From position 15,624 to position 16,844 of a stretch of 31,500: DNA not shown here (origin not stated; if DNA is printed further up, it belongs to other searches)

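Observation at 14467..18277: Five-gene module: two P-loop kinase-like proteins, HAD-IB phosphatase, NDxxD membrane protein and NTP_transf_5-like nucleotidyltransferase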

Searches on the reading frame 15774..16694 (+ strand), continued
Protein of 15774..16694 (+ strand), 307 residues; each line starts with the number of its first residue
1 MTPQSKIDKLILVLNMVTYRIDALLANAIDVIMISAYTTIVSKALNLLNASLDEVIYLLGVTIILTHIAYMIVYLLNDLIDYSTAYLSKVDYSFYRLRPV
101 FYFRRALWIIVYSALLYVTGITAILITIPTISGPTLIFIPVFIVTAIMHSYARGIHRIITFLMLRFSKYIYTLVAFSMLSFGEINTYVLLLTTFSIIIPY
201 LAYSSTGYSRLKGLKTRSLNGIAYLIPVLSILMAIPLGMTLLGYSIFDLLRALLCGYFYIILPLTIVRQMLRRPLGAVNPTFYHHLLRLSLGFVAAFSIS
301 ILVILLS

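Call 45: fold_search(model_id=the predicted structure, library=pdb)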
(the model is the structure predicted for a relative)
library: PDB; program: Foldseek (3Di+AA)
matches with E <= 10: 219; with E <= 0.001: 0
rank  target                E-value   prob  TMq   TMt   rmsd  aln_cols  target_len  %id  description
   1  8j8j_A                2.7e-02  1.00  0.48  0.51   7.9       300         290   14  Membrane bound PRTase, C3 symmetry, donor bound (released 2024-02-07)
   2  4od4_A                4.4e-02  1.00  0.43  0.46   7.7       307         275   11  Apo structure of a UbiA homolog from Aeropyrum pernix K1 (released 2014-03-19)
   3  4od5_A                1.1e-01  0.97  0.38  0.42   8.8       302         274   12  Substrate-bound structure of a UbiA homolog from Aeropyrum pernix K1 (released 2014-03-19)
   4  4tq3_A                1.2e-01  0.99  0.46  0.49   7.8       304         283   15  Structure of a UbiA homolog from Archaeoglobus fulgidus bound to GPP and Mg2+ (released 2014-07-16)
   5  7zec_C                5.6e-01  0.07  0.12  0.08  23.7       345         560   14  IF(heme/confined) conformation of CydDC in ATP(CydD) bound state (Dataset-15) (released 2023-04-19)
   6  6m31_A                5.8e-01  0.87  0.46  0.50   8.8       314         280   13  Structural and Functional Insights into an Archaeal Lipid Synthase (released 2021-02-03)
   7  4tq6_B                5.8e-01  0.72  0.40  0.44   8.8       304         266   13  Structure of a UbiA homolog from Archaeoglobus fulgidus bound to Cd2+ (released 2014-07-16)
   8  8djk_B                5.8e-01  0.54  0.34  0.37   9.1       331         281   12  HMGCR-UBIAD1 Complex State 2 (released 2022-08-03)
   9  8cwy_A                6.6e-01  0.28  0.21  0.16  18.4       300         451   11  Accurate computational design of genetically encoded 3D protein crystals (released 2023-11-01)
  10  2dh4_A                9.4e-01  0.23  0.26  0.25  16.0       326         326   10  Geranylgeranyl pyrophosphate synthase (released 2006-04-04)
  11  6vyd_A                9.8e-01  0.44  0.27  0.27  15.8       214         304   12  Terpenoid Cyclase FgGS in Complex with Mg, Inorganic Pyrophosphate, and Benzyltriethylammonium cation (released 2020-07-08)
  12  6vyd_B                1.0e+00  0.25  0.24  0.25  15.8       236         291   11  Terpenoid Cyclase FgGS in Complex with Mg, Inorganic Pyrophosphate, and Benzyltriethylammonium cation (released 2020-07-08)
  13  7vv0_R                1.1e+00  0.11  0.18  0.21  19.1       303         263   12  Cryo-EM structure of pseudoallergen receptor MRGPRX2 complex with PAMP-12, local (released 2021-12-01)
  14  9csl_B                1.2e+00  0.41  0.32  0.34  17.3       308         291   13  Structure of mutant human geranylgeranyl pyrophosphate synthase (Y246D-C247L) in complex with isopentenyl pyrophosphat (released 2025-01-29)
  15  8yl9_B                1.3e+00  0.13  0.17  0.16  17.1       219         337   10  Crystal structures of terpene synthases complexed with a substrate mimic (released 2024-04-24)
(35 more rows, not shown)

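Call 50: find_related_loci(query=A4, collection=metagenome_contigs, flank=6000)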
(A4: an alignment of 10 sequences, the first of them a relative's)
Query A4 (307 aa) in metagenome_contigs; peptide patterns used: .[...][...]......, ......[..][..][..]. (x = any residue, [..] = any of these).
600 stretches matched a pattern (row limit reached: there are more); 19 encode a relative of the query (tblastn E <= 1e-3); 19 distinct loci.
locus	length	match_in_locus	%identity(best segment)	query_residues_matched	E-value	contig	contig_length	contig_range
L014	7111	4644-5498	37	8-294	1e-56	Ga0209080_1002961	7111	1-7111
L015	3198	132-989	37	8-294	2e-55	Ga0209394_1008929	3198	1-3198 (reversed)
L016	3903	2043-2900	37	8-294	3e-55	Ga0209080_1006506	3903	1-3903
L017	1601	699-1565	35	4-294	5e-57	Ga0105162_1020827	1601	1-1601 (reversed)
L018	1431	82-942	39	7-294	1e-56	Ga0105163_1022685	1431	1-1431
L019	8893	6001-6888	37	1-292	1e-52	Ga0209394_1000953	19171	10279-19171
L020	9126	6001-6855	34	7-292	1e-45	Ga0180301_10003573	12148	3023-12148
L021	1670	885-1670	35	8-271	7e-46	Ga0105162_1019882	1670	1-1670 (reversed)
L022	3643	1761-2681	34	5-303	9e-43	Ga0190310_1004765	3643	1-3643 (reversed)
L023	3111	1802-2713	33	1-304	4e-40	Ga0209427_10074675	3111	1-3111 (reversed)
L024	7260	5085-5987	36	7-307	3e-40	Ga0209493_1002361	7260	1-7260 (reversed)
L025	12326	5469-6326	35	7-290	2e-35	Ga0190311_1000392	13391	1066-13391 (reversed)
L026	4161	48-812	32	51-304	5e-31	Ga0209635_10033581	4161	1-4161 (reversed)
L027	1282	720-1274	38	1-187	2e-27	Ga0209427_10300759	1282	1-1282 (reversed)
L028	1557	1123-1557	43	5-151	9e-27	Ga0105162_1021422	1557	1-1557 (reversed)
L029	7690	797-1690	30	5-289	5e-25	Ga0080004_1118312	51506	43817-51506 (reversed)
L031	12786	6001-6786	27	5-263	6e-15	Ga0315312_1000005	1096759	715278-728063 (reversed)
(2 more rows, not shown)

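Call 53: search_protein_families(library=pfam, proteins=[L025:4073-5467:+, L025:2973-4070:+, L025:6480-7673:+, L025:7657-9807:+, L029:1797-2594:+, L029:2584-3789:+, L029:4143-5354:+, L031:3279-4358:+, L031:7352-8323:+, L015:1093-1752:+], max_evalue=0.001)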
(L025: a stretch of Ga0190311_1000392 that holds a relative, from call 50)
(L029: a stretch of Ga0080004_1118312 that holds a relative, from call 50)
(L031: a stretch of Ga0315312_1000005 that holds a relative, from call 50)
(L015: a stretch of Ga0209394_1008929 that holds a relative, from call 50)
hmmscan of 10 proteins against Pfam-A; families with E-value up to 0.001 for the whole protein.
L025:4073-5467:+ (465 aa): 6 families
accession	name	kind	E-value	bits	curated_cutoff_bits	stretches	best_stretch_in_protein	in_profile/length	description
PF08241.18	Methyltransf_11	-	4e-13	50.2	21.2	1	69-155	1-88/95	Methyltransferase domain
PF12710.13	HAD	-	7.9e-10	39.9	27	1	280-429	2-161/189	haloacid dehalogenase-like hydrolase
PF13649.12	Methyltransf_25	-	1.3e-08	35.8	27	1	69-155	2-94/97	Methyltransferase domain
PF13489.12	Methyltransf_23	-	5.3e-06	26.7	27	1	66-185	24-134/164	Methyltransferase domain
PF08242.18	Methyltransf_12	-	0.00066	20.8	30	0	69-155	1-93/98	Methyltransferase domain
PF13847.12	Methyltransf_31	-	0.00078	19.6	27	0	99-171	49-118/145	Methyltransferase domain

L025:2973-4070:+ (366 aa): 5 families
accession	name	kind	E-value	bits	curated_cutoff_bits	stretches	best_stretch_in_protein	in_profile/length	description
PF13439.12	Glyco_transf_4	-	2e-18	67.4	28.5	1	16-175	2-165/170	Glycosyltransferase Family 4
PF00534.26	Glycos_transf_1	-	6.9e-18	65.2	26.4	1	181-345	5-171/172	Glycosyl transferases group 1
PF13579.12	Glyco_trans_4_4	-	1.5e-13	51.8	29.7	1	16-175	1-158/158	Glycosyl transferase 4-like domain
PF13692.12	Glyco_trans_1_4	-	1.6e-12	48.3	27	1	208-332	23-142/142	Glycosyl transferases group 1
PF13524.12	Glyco_trans_1_2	-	1e-08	35.7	25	1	211-359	7-142/144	Glycosyl transferase-like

L025:6480-7673:+ (398 aa): 4 families
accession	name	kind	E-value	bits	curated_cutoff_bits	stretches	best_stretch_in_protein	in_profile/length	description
PF00534.26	Glycos_transf_1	-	1.5e-29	103.2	26.4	1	207-370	7-171/172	Glycosyl transferases group 1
PF13692.12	Glyco_trans_1_4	-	2.3e-26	93.2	27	1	217-357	3-142/142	Glycosyl transferases group 1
PF13439.12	Glyco_transf_4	-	7e-11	42.9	28.5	1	12-198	2-165/170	Glycosyltransferase Family 4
PF13477.12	Glyco_trans_4_2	-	0.00021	21.9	23.4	1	16-128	11-111/139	Glycosyl transferase 4-like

L025:7657-9807:+ (717 aa): 1 family
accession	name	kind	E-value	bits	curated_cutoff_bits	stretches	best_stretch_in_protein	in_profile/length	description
PF09971.14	DUF2206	-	4e-45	154.7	35.6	1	359-715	6-368/368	Predicted membrane protein (DUF2206)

L029:1797-2594:+ (266 aa): 2 families
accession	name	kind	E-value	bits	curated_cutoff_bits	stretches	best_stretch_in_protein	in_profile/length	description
PF05050.19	Methyltransf_21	-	3.8e-23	82.9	22.7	1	81-232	1-152/173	Methyltransferase FkbM domain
PF05575.17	V_cholerae_RfbT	-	2e-05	24.5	27.9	1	80-223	84-216/286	Vibrio cholerae RfbT protein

L029:2584-3789:+ (402 aa): 5 families
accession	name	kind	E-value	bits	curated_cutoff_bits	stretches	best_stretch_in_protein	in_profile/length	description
PF00534.26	Glycos_transf_1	-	1.2e-37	129.5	26.4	1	202-367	6-170/172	Glycosyl transferases group 1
PF13692.12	Glyco_trans_1_4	-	1.1e-33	116.9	27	1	213-355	3-142/142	Glycosyl transferases group 1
PF20706.3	GT4-conflict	-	4.3e-13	49.4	26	1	205-322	192-312/385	Family 4 Glycosyltransferase in conflict systems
PF13439.12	Glyco_transf_4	-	5.2e-12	46.5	28.5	1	25-201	3-169/170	Glycosyltransferase Family 4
PF13524.12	Glyco_trans_1_2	-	3.6e-08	33.9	25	1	269-377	27-137/144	Glycosyl transferase-like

L029:4143-5354:+ (404 aa): 5 families
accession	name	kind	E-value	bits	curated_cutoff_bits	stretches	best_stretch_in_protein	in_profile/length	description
PF00534.26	Glycos_transf_1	-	1.5e-26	93.4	26.4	1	215-374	11-171/172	Glycosyl transferases group 1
PF13692.12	Glyco_trans_1_4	-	9.8e-26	91.2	27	1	221-361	3-142/142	Glycosyl transferases group 1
PF13439.12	Glyco_transf_4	-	1e-10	42.4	28.5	1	19-203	2-165/170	Glycosyltransferase Family 4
PF13579.12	Glyco_trans_4_4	-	7.3e-06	26.9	29.7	1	19-203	1-158/158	Glycosyl transferase 4-like domain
PF13477.12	Glyco_trans_4_2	-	3.9e-05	24.3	23.4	1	24-133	12-107/139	Glycosyl transferase 4-like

L031:3279-4358:+ (360 aa): 10 families
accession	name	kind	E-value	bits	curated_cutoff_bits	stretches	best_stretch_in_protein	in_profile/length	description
PF00483.29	NTP_transferase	-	6.2e-42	144.3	21.2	1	9-220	3-217/245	Nucleotidyl transferase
PF00132.30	Hexapep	-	5.4e-12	45.3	27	2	263-290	9-36/36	Bacterial transferase hexapeptide (six repeats)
PF25084.1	LbH_EIF2B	-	1e-11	45.2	54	1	267-355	9-92/105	EIF2B subunit epsilon LbH domain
PF12804.13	NTP_transf_3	-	2.5e-11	44.5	27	1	8-126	1-110/160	MobA-like NTP transferase domain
PF07959.18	Fucose_pyrophosphorylase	-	5.1e-06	26.1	34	1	289-335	282-328/418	Fucose pyrophosphorylase domain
PF24894.1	Hexapep_GlmU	-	5.5e-05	23.7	23.3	1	292-330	30-68/104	GlmU-like, C-terminal hexapeptide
PF02348.25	CTP_transf_3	-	0.0002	21.7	22.6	1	28-191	16-182/217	Cytidylyltransferase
PF00535.33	Glycos_transf_2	-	0.00036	21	23.3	1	38-153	12-129/168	Glycosyl transferase family 2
PF25087.1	GMPPB_C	-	0.00048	20.2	39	0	263-341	6-86/110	GMPPB C-terminal domain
PF01128.25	IspD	-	0.0006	20.1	27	0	7-64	2-58/221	2-C-methyl-D-erythritol 4-phosphate cytidylyltransferase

L031:7352-8323:+ (324 aa): 2 families
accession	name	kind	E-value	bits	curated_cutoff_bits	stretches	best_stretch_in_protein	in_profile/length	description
PF01548.23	DEDD_Tnp_IS110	-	1.2e-27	97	29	1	4-151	1-152/155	Transposase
PF02371.22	Transposase_20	-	5.1e-25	88.1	21.3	1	215-300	2-87/87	Transposase IS116/IS110/IS902 family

L015:1093-1752:+ (220 aa): 2 families
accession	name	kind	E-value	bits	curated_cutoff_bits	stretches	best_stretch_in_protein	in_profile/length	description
PF05050.19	Methyltransf_21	-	3.2e-13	50.6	22.7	1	105-217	1-123/173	Methyltransferase FkbM domain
PF02475.24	TRM5-TYW2_MTfase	-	1e-08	35.8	28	1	98-152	35-92/164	TRM5/TYW2 methyltransferase domain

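Call 76: search_protein_families(library=pfam, proteins=[L010:776-2602:+, L020:3-1523:+, L026:823-2388:-, L029:5332-7479:+, L019:3125-4156:+, L024:2714-3565:+], max_evalue=0.5)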
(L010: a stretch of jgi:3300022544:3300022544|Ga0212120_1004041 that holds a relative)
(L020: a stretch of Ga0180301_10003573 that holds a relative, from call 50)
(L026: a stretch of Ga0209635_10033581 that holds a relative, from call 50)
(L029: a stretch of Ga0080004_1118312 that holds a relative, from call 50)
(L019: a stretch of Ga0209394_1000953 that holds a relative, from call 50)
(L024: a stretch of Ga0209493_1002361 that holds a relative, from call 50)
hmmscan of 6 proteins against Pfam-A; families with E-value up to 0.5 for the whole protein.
L010:776-2602:+ (609 aa): 2 families
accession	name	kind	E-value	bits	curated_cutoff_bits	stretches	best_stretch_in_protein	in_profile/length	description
PF15839.10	TEX29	-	0.17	12.8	27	0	18-56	38-75/76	Testis-expressed sequence 29 protein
PF04689.18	S1FA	-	0.19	12.4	21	1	25-57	11-45/66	DNA binding protein S1FA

L020:3-1523:+ (507 aa): 0 families

L026:823-2388:- (522 aa): 2 families
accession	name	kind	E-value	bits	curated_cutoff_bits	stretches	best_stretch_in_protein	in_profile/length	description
PF10066.14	DUF2304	-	0.0031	18.2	25.5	1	8-77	28-97/106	Uncharacterized conserved protein (DUF2304)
PF21844.1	DUF6903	-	0.13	12.8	24.2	1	335-349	39-53/54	Family of unknown function (DUF6903)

L029:5332-7479:+ (716 aa): 1 family
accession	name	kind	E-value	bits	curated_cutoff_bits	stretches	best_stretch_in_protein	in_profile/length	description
PF09971.14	DUF2206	-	9.1e-36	123.9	35.6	1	338-714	2-368/368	Predicted membrane protein (DUF2206)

L019:3125-4156:+ (344 aa): 7 families
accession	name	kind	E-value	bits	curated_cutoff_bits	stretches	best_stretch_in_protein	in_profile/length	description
PF00534.26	Glycos_transf_1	-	5.3e-24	85.1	26.4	1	170-307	11-155/172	Glycosyl transferases group 1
PF13692.12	Glyco_trans_1_4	-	2.8e-19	70.2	27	1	176-307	3-139/142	Glycosyl transferases group 1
PF13439.12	Glyco_transf_4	-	7.4e-11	42.8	28.5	1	21-165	1-169/170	Glycosyltransferase Family 4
PF13579.12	Glyco_trans_4_4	-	2.1e-05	25.4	29.7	1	22-118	1-103/158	Glycosyl transferase 4-like domain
PF20706.3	GT4-conflict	-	0.00011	21.8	26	1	176-274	199-309/385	Family 4 Glycosyltransferase in conflict systems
PF13524.12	Glyco_trans_1_2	-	0.0067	16.8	25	1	217-308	27-112/144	Glycosyl transferase-like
PF00106.31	adh_short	-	0.23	11.4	26.6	0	275-339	11-78/195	short chain dehydrogenase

L024:2714-3565:+ (284 aa): 4 families
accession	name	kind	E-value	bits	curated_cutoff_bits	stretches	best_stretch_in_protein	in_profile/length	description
PF00535.33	Glycos_transf_2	-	4.9e-17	62.8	23.3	1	5-129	2-130/168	Glycosyl transferase family 2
PF10111.15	Glyco_tranf_2_2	-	0.00041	20.4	27.3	1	6-91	4-95/276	Glycosyltransferase like family 2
PF13641.12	Glyco_tranf_2_3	-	0.00081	19.9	27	1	17-113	16-122/230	Glycosyltransferase like family 2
PF13704.12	Glyco_tranf_2_4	-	0.0029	18.5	27.5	1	22-70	11-57/98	Glycosyl transferase family 2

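Call 83: search_protein_families(library=padloc, proteins=[window:15774-16694:+], max_evalue=0.01)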
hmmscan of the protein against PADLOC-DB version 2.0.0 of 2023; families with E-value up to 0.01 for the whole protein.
window:15774-16694:+ (307 aa): 0 families
